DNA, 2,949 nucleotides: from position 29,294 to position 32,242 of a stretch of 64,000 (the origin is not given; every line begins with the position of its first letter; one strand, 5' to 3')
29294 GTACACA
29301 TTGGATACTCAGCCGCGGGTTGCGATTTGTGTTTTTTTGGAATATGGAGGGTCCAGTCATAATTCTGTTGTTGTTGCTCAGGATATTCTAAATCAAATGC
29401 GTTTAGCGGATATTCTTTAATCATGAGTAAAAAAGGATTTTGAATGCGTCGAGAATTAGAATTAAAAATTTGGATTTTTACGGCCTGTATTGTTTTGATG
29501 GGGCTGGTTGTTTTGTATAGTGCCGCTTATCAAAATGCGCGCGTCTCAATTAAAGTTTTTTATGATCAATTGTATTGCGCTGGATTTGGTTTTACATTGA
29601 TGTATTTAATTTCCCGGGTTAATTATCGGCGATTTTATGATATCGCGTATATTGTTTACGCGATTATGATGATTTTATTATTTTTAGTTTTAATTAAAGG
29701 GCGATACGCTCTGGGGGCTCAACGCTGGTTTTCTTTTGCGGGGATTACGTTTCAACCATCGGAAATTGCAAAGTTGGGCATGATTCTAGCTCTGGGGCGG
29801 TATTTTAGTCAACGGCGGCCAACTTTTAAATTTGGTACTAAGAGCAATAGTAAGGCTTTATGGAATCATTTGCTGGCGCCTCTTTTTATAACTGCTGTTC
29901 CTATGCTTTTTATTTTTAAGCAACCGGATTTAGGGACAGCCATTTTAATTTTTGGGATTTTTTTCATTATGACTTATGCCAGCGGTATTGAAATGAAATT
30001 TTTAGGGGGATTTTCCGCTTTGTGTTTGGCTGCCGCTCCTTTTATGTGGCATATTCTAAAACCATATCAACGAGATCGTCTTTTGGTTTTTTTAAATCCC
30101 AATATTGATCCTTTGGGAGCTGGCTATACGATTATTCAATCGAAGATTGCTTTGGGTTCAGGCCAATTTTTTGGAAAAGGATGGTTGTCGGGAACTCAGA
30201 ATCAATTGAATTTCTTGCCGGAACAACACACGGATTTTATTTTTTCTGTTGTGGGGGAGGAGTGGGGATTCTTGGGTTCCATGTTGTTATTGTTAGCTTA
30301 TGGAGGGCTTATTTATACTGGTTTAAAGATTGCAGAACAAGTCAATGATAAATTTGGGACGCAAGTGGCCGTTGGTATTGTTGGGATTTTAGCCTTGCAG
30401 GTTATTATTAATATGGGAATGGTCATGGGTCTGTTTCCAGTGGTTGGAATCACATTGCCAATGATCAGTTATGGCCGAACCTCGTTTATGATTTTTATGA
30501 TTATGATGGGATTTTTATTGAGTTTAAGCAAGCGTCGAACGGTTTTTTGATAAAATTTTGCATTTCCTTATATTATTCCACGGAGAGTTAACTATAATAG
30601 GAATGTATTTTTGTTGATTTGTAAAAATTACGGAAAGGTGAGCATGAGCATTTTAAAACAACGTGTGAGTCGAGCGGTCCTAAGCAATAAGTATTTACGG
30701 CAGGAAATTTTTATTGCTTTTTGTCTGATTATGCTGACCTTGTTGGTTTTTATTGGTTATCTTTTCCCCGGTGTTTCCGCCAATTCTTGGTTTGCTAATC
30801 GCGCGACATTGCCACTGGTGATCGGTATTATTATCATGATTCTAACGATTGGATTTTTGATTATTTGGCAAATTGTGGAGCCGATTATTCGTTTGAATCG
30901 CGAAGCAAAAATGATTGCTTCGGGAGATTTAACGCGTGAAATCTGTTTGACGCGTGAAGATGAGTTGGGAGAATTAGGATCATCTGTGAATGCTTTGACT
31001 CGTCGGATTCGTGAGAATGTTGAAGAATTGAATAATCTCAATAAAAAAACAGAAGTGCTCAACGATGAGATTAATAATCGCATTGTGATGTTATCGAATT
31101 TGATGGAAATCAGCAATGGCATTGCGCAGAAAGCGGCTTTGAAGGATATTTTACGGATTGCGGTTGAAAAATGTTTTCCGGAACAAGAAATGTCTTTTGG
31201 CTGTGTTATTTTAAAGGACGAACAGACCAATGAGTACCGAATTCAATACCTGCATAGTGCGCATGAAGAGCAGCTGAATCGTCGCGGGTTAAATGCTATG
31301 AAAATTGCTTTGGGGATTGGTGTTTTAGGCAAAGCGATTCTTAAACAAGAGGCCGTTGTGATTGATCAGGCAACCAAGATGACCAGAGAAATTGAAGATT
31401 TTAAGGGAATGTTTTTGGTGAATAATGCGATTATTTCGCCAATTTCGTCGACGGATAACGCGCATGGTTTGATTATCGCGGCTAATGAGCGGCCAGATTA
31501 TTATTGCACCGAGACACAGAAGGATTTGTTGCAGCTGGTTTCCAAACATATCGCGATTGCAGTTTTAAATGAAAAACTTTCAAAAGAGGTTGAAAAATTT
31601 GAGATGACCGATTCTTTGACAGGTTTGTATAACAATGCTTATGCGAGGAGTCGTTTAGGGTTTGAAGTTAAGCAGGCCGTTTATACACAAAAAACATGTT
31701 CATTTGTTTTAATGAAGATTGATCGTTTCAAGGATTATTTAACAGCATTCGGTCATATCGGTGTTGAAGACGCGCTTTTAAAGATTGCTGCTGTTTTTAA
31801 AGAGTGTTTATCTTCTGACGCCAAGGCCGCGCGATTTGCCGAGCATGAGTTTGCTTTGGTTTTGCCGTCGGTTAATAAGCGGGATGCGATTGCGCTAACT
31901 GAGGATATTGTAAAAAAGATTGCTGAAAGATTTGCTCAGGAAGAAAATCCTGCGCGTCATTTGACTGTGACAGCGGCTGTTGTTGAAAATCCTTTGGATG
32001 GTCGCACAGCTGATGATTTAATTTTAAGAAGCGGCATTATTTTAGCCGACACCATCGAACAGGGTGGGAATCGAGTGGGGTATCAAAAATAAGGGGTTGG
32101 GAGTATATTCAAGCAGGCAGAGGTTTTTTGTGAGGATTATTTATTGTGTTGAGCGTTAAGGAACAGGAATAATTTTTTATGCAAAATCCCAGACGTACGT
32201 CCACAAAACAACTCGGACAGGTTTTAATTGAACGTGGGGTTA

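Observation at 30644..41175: Stacked c-di-GMP signature around one pilus locus (protein sensor, detached receptor, ATPase N-domains, riboswitch)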

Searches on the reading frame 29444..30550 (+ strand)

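Call 8: search_protein_families(library=pfam, proteins=[window:29444-30550:+], max_evalue=0.001)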
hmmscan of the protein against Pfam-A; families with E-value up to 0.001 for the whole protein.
window:29444-30550:+ (368 aa): 1 family
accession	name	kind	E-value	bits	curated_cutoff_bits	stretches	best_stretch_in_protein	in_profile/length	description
PF01098.24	FTSW_RODA_SPOVE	-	2.6e-95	319.9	26.4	1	9-365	4-354/356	Cell cycle protein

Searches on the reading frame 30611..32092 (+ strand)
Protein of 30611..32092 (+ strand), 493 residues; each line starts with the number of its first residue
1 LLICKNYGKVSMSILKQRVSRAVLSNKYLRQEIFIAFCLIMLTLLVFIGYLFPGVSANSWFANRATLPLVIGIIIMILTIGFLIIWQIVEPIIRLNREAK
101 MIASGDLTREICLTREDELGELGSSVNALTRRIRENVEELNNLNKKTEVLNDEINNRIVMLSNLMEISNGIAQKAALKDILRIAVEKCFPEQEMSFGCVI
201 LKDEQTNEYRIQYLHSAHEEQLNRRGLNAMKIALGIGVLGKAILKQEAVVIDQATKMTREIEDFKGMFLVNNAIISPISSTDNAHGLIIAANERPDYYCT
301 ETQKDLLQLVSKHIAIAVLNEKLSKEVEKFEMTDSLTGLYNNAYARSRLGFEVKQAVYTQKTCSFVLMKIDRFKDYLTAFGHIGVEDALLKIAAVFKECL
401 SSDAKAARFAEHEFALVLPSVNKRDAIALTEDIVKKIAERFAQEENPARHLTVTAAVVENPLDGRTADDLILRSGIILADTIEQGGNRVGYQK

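Call 3: search_protein_families(library=pfam, proteins=[window:30611-32092:+], max_evalue=0.01)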
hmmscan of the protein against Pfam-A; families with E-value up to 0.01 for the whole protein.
window:30611-32092:+ (493 aa): 4 families
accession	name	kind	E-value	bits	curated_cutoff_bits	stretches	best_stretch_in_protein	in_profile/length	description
PF00990.26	GGDEF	-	5.5e-23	82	23.8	1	332-488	2-161/161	Diguanylate cyclase, GGDEF domain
PF00672.30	HAMP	-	4.4e-12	46.6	25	1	83-135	1-53/53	HAMP domain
PF13185.12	GAF_2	-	3.3e-10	40.7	28.6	1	177-318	4-135/136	GAF domain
PF01590.32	GAF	-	1e-05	26.5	22.4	1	178-318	3-133/133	GAF domain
